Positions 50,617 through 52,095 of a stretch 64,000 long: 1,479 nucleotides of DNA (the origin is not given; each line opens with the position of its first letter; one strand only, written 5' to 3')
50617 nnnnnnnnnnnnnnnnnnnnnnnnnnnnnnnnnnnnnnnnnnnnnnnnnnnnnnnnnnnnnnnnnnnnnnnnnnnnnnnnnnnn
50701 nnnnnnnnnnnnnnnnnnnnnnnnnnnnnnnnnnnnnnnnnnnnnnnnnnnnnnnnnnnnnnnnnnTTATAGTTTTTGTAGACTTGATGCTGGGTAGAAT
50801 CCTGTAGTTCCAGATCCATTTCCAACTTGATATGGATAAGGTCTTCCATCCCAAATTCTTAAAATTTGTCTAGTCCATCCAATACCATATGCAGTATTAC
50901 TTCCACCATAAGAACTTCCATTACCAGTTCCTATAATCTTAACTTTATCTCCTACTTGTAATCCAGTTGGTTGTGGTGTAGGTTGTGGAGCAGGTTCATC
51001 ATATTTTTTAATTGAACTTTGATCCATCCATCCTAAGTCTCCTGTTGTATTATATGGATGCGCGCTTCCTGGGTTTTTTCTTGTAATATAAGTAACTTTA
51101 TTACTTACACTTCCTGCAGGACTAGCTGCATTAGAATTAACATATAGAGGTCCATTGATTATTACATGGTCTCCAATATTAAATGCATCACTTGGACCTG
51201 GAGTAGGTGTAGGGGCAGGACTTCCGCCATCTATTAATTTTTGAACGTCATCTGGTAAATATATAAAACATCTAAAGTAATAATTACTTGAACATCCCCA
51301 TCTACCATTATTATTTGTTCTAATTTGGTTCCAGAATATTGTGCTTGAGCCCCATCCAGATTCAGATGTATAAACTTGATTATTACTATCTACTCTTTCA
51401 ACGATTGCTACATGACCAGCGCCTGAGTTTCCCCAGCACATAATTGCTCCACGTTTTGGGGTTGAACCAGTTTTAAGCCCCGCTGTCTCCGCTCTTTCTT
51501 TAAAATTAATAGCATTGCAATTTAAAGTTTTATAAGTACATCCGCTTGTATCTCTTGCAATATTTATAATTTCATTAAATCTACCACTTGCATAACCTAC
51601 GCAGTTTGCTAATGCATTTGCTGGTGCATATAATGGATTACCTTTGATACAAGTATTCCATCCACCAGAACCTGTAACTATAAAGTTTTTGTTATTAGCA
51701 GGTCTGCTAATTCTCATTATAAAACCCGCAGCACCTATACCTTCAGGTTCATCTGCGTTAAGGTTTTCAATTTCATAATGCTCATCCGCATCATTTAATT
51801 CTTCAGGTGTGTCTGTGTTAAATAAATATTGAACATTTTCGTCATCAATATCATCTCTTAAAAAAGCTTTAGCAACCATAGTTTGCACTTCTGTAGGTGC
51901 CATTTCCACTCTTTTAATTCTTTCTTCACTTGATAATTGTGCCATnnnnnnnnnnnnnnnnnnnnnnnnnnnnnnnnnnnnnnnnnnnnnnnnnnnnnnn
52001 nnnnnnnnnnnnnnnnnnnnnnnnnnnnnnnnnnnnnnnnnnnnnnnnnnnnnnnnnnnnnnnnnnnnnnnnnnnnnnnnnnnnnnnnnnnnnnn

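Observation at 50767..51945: CHAP + 2xSH3b endolysin argues against a wall-less (Mollicute) host despite code-4-like TGA use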

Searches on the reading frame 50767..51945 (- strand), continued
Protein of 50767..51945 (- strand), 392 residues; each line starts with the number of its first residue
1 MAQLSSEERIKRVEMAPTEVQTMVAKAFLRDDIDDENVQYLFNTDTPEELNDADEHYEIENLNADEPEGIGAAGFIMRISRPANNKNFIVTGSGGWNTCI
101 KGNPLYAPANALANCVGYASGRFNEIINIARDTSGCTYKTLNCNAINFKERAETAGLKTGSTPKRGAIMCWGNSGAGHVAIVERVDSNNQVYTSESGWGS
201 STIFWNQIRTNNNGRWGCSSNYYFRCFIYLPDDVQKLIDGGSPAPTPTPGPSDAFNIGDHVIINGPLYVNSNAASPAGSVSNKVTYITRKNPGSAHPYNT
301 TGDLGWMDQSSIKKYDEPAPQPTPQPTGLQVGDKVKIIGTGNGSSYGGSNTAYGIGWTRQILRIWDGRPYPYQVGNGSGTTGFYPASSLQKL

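Call 26: predict_structure(alignment_id=A1)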
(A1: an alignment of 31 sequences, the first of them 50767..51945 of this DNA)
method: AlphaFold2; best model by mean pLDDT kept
length: 392 residues; sequences in the alignment: 31
mean_pLDDT: 60.7   pTM: 0.38
mean pLDDT of the five models: 60.7, 54.7, 54.0, 49.3, 49.1
residues with pLDDT >= 90: 53; 70-90: 100; 50-70: 96; < 50: 143
segments of 3 or more residues with pLDDT < 50: 25-128, 130-139, 196-204, 243-251, 319-327
pLDDT, mean of each block of 10 residues (from residue 1): 57 62 49 37 27 25 21 23 29 31 37 40 42 40 66 67 74 65 72 51 54 62 72 61 46 79 92 84 92 84 87 75 49 90 73 83 87 87 90 87
secondary structure, 60 per line:
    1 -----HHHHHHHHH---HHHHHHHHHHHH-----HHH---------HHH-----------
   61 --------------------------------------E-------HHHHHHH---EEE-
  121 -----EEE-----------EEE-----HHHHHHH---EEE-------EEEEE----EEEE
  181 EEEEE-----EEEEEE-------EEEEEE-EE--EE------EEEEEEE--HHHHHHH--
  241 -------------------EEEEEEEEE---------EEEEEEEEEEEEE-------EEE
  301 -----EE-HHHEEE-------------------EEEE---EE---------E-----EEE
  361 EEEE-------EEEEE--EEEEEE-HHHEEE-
elements in order: H6-14 H18-29 H107-113 E117-119 E126-128 E140-142 H148-154 E158-160 E168-172 E177-185 E191-196 E204-209 E223-229 H232-238 E260-268 E278-290 E298-300 E312-314 E334-337 E358-364 E372-376 E379-384 E389-391

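Call 29: fold_search(model_id=the predicted structure, library=pdb)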
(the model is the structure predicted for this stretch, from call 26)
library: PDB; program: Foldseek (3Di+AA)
matches with E <= 10: 869; with E <= 0.001: 1
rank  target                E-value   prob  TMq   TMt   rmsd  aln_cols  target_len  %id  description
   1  7yt9_A                6.7e-04  0.77  0.11  0.15  23.3       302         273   10  crystal structure of AGD1-4 of Arabidopsis AGDP3 (released 2022-10-12)
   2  9eum_MODEL_1_A        1.1e-03  1.00  0.18  0.37   6.6       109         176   22  NMR structure of the Staphylococcus aureus bacteriophage phi812 hub protein - lytic cleaver (CHAP) domain (released 2025-04-09)
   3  4cgk_B                1.2e-03  1.00  0.18  0.20   3.9        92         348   33  Crystal structure of the essential protein PcsB from Streptococcus pneumoniae (released 2014-05-21)
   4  4cgk_A                1.5e-03  1.00  0.17  0.19   3.7        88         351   33  Crystal structure of the essential protein PcsB from Streptococcus pneumoniae (released 2014-05-21)
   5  7yt9_B                1.8e-03  0.51  0.11  0.15  24.1       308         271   10  crystal structure of AGD1-4 of Arabidopsis AGDP3 (released 2022-10-12)
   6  5udn_B                2.0e-03  0.99  0.19  0.32  15.8       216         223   14  Phage-associated cell wall hydrolase PlyPy from Streptococcus pyogenes, space group P3121 (released 2017-12-27)
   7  5udm_B                2.4e-03  0.99  0.19  0.31  15.1       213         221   15  Phage-associated cell wall hydrolase PlyPy from Streptococcus pyogenes, space group P6522 (released 2017-12-27)
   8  7xn7_W                3.5e-03  0.38  0.10  0.09  27.9       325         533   13  RNA polymerase II elongation complex containing Spt4/5, Elf1, Spt6, Spn1 and Paf1C (released 2022-09-07)
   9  5t1q_D                4.1e-03  1.00  0.16  0.18   4.9        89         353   26  2.15 Angstrom Crystal Structure of N-acetylmuramoyl-L-alanine Amidase from Staphylococcus aureus. (released 2017-06-07)
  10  5t1q_C                4.1e-03  1.00  0.17  0.18   4.9        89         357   26  2.15 Angstrom Crystal Structure of N-acetylmuramoyl-L-alanine Amidase from Staphylococcus aureus. (released 2017-06-07)
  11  5t1q_A                5.7e-03  1.00  0.16  0.18   5.0        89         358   26  2.15 Angstrom Crystal Structure of N-acetylmuramoyl-L-alanine Amidase from Staphylococcus aureus. (released 2017-06-07)
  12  2lqn_MODEL_1_A        5.7e-03  0.60  0.14  0.17  27.4       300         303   12  Solution structure of CRKL (released 2012-05-16)
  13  9wms_W                6.3e-03  0.35  0.11  0.08  28.1       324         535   12  Co-transcriptional histone H3K36 methylation complex containing RNA polymerase II elongation complex, Set2, and the up (released 2025-12-24)
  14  5udm_A                7.9e-03  0.96  0.19  0.32  14.9       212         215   16  Phage-associated cell wall hydrolase PlyPy from Streptococcus pyogenes, space group P6522 (released 2017-12-27)
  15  5t1q_B                8.3e-03  1.00  0.17  0.18   4.9        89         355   26  2.15 Angstrom Crystal Structure of N-acetylmuramoyl-L-alanine Amidase from Staphylococcus aureus. (released 2017-06-07)
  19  2k3a_MODEL_1_A        1.2e-02  1.00  0.17  0.41   3.8        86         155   28  NMR solution structure of Staphylococcus saprophyticus CHAP (cysteine, histidine-dependent amidohydrolases/pep (released 2008-05-13)
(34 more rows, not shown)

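Call 30: find_related_loci(query=window:50767-51945:-, collection=viral_contigs, flank=10000)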
Query window:50767-51945:- (392 aa) in viral_contigs; peptide patterns used: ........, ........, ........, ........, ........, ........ (x = any residue, [..] = any of these).
49 stretches matched a pattern; 19 encode a relative of the query (tblastn E <= 1e-3); 19 distinct loci.
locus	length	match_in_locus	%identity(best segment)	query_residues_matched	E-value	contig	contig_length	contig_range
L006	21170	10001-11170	82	1-391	0e+0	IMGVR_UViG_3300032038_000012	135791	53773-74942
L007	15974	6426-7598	82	1-391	0e+0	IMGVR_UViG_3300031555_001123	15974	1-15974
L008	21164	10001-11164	75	4-392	0e+0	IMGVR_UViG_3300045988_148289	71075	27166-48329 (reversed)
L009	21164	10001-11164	75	4-392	0e+0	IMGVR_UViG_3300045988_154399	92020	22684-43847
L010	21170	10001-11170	74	4-392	0e+0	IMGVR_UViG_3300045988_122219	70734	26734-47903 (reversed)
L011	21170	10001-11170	74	4-392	0e+0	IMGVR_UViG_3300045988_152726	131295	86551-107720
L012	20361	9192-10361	74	4-392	0e+0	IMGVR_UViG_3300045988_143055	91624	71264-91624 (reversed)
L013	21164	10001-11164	74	4-392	0e+0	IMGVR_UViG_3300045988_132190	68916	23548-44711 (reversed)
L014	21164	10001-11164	73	4-392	0e+0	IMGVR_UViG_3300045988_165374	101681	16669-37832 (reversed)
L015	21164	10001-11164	73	4-392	0e+0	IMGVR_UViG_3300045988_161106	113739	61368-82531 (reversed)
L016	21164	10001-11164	75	4-392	0e+0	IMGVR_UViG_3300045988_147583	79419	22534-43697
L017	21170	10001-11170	72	4-392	0e+0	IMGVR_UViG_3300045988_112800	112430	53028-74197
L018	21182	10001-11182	72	4-392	0e+0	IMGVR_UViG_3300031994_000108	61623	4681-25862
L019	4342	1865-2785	79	3-312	8e-162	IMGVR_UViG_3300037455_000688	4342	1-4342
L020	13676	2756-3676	78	3-389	1e-156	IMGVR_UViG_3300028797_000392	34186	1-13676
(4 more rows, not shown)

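Call 39: find_related_loci(query=A1, collection=genome_contigs, flank=8000)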
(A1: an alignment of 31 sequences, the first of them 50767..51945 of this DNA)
Query A1 (392 aa) in genome_contigs; peptide patterns used: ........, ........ (x = any residue, [..] = any of these).
63 stretches matched a pattern; 3 encode a relative of the query (tblastn E <= 1e-3); 3 distinct loci.
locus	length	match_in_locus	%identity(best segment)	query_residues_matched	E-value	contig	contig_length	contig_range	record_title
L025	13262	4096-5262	76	1-391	0e+0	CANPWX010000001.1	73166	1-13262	MAG: uncultured Bacilli bacterium isolate Lapin-004__bin21 genome assembly, contig: Lapin-004__NODE_360_length_73166_cov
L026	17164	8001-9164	74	4-392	0e+0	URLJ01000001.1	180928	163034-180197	uncultured Mollicutes bacterium isolate UMGS1109 genome assembly, contig: NODE_44_length_180928_cov_6.916766, whole geno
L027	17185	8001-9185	69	5-391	2e-174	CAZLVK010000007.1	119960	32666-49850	MAG TPA_asm: uncultured Bacteroidaceae bacterium isolate SRP225648_co1_477 genome assembly, contig: NODE_156_length_1199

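Call 75: search_protein_families(library=ncbifam, max_evalue=0.01, proteins=[window:50767-51945:-])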
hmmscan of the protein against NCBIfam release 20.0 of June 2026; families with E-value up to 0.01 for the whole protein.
window:50767-51945:- (392 aa): 1 family
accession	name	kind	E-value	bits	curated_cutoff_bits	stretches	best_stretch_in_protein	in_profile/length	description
NF046104.1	PptglHdxlasePcsB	equivalog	1.3e-10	41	450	1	144-199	320-375/400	peptidoglycan hydrolase PcsB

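Call 85: find_encoding_contigs(protein=P0037, flank=500, max_places=8)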
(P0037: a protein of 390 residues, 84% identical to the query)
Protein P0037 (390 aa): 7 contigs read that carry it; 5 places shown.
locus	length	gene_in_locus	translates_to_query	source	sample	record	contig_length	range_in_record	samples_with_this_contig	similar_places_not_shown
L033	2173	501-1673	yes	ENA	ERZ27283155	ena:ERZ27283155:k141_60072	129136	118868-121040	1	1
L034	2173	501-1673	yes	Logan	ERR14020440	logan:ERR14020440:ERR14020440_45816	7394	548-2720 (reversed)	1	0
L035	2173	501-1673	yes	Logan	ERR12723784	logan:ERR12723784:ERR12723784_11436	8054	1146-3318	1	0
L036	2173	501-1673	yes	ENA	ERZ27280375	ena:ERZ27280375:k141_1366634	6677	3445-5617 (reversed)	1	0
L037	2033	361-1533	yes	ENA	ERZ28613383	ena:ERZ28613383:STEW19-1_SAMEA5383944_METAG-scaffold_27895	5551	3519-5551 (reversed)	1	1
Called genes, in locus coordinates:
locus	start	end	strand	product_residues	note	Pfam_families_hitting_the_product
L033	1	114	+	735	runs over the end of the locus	-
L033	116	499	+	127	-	-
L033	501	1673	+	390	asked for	PF05257:CHAP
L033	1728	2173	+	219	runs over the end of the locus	PF22337:Phage_fiber_rpt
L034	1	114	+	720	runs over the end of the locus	-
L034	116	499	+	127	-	-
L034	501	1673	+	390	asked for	PF05257:CHAP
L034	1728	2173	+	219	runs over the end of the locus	PF22337:Phage_fiber_rpt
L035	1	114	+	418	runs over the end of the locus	?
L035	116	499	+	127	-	-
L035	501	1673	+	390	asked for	PF05257:CHAP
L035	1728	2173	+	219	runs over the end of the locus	PF22337:Phage_fiber_rpt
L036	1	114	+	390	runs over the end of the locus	?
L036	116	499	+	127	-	-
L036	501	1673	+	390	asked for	PF05257:CHAP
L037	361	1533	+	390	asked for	PF05257:CHAP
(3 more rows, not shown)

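Call 86: find_encoding_contigs(protein=P0008, flank=500, max_places=8)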
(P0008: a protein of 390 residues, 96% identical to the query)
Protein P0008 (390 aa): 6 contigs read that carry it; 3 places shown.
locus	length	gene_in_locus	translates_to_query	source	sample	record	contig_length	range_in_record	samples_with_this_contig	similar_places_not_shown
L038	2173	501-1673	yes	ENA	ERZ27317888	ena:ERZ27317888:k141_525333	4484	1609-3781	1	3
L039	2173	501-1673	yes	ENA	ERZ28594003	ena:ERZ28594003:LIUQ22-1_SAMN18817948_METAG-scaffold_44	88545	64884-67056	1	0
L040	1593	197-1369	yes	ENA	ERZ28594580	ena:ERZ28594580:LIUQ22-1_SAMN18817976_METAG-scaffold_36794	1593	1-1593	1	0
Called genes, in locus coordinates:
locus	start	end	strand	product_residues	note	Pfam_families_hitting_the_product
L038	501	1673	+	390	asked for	PF05257:CHAP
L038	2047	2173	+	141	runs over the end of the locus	PF05105:Phage_holin_4_1 (faint)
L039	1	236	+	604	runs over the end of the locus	-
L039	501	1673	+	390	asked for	PF05257:CHAP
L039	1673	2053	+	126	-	PF01541:GIY-YIG (weak)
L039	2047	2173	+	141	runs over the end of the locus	PF05105:Phage_holin_4_1 (faint)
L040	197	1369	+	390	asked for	PF05257:CHAP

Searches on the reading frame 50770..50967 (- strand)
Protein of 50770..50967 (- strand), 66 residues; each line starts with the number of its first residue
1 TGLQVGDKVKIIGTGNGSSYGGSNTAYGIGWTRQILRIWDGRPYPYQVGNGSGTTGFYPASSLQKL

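Call 72: search_protein_families(library=pfam, max_evalue=10, proteins=[window:50770-50967:-])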
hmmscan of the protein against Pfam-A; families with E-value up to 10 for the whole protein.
seq(66 aa): 0 families

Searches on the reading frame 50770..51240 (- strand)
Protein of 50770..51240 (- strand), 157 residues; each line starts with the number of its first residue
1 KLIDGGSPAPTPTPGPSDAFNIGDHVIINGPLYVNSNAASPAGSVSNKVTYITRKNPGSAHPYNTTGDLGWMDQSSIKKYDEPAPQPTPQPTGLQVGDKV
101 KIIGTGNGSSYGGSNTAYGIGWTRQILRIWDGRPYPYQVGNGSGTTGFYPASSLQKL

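Call 49: search_solved_structures(query=A3, max_evalue=10, show_alignments=2)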
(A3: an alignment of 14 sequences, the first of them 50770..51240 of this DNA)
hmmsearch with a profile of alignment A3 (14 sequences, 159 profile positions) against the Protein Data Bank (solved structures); distinct sequences matched with E-value up to 10: 0.

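Call 55: predict_structure(alignment_id=A3)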
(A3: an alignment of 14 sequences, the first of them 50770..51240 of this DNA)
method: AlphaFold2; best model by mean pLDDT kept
length: 157 residues; sequences in the alignment: 14
mean_pLDDT: 76.1   pTM: 0.42
mean pLDDT of the five models: 76.1, 72.7, 72.3, 70.4, 65.7
residues with pLDDT >= 90: 22; 70-90: 97; 50-70: 13; < 50: 25
segments of 3 or more residues with pLDDT < 50: 1-16, 84-92
pLDDT, mean of each block of 10 residues (from residue 1): 41 49 85 89 90 84 86 89 45 76 82 63 88 85 82 85
secondary structure, 60 per line:
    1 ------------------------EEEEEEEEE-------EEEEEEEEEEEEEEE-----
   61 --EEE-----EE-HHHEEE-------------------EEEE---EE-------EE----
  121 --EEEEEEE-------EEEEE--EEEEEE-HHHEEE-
elements in order: E25-33 E41-55 E63-65 E77-79 E99-102 E123-129 E137-141 E144-149 E154-156

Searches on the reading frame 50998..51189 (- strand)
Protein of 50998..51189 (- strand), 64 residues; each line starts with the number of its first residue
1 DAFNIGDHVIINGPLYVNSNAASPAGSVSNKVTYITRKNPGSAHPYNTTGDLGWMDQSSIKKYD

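Call 68: search_protein_representatives(alignment_id=A4)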
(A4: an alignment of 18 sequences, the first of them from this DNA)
Query: 18 sequences, 64 profile positions. Proteins with E-value up to 0.001 (for the whole library): 573; up to 1e-10: 196; up to 1e-30: 29. The best 150 are listed.
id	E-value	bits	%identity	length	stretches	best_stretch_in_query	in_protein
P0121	3.5e-55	200.4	-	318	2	2-64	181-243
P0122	1.6e-53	195.1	-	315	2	1-63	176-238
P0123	1.7e-49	182.2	-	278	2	1-63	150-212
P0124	5.0e-49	180.7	-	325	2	2-63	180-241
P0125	7.1e-49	180.2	-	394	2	1-63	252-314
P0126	3.9e-48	177.9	-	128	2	2-63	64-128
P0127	1.5e-47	176.0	-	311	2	1-63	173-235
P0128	2.9e-47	175.1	-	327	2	2-63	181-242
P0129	7.3e-47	173.8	-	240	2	2-63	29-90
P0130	1.7e-46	172.6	-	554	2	2-63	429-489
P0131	3.8e-46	171.5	-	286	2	1-62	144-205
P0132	1.1e-42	160.4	-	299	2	2-61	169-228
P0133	1.1e-42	160.4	-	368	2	2-63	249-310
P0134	2.5e-42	159.3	-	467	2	2-63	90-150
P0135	5.6e-42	158.1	-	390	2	2-63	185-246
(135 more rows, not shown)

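Call 70: search_protein_families(library=pfam, alignment_id=A5, max_evalue=0.001)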
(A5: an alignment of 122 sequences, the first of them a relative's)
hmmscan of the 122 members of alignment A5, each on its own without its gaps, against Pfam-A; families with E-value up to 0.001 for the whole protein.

A. member 1, P0121 (318 aa): 1 family
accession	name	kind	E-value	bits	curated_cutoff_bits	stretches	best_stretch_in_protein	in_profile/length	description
PF05257.22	CHAP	-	1.2e-12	48.6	26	1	42-131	10-81/81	CHAP domain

B. families by the number of members that match (of 122 scanned): 22 families
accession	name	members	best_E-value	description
PF05257.22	CHAP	52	9.8e-20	CHAP domain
PF01551.29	Peptidase_M23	29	6.3e-26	Peptidase family M23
PF01476.26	LysM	16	2.9e-19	LysM domain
PF01183.26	Glyco_hydro_25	11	1.5e-33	Glycosyl hydrolases family 25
PF01510.30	Amidase_2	9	2.4e-26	N-acetylmuramoyl-L-alanine amidase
PF08239.17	SH3_3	8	5.5e-12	Bacterial SH3 domain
PF08230.16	CW_7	7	4.9e-20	CW_7 repeat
PF00877.26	NLPC_P60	7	7.8e-10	NlpC/P60 family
PF02839.19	CBM_5_12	4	2.2e-06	Carbohydrate-binding module family 5/12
PF23473.1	LysM3_LYK4_5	4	1.6e-05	LYK4/5 LysM3 domain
PF02211.21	NHase_beta_C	3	0.0001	Nitrile hydratase beta subunit, C-terminal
PF01520.23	Amidase_3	1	5.7e-34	N-acetylmuramoyl-L-alanine amidase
PF18013.6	Phage_lysozyme2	1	3.5e-29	Phage tail lysozyme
PF01471.23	PG_binding_1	1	7.7e-13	Putative peptidoglycan binding domain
PF18998.6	Flg_new_2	1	1.1e-12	Divergent InlB B-repeat domain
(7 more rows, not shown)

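Call 72: search_protein_families(library=pfam, max_evalue=10, proteins=[window:50998-51189:-])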
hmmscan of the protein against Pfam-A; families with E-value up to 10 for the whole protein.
seq(64 aa): 0 families
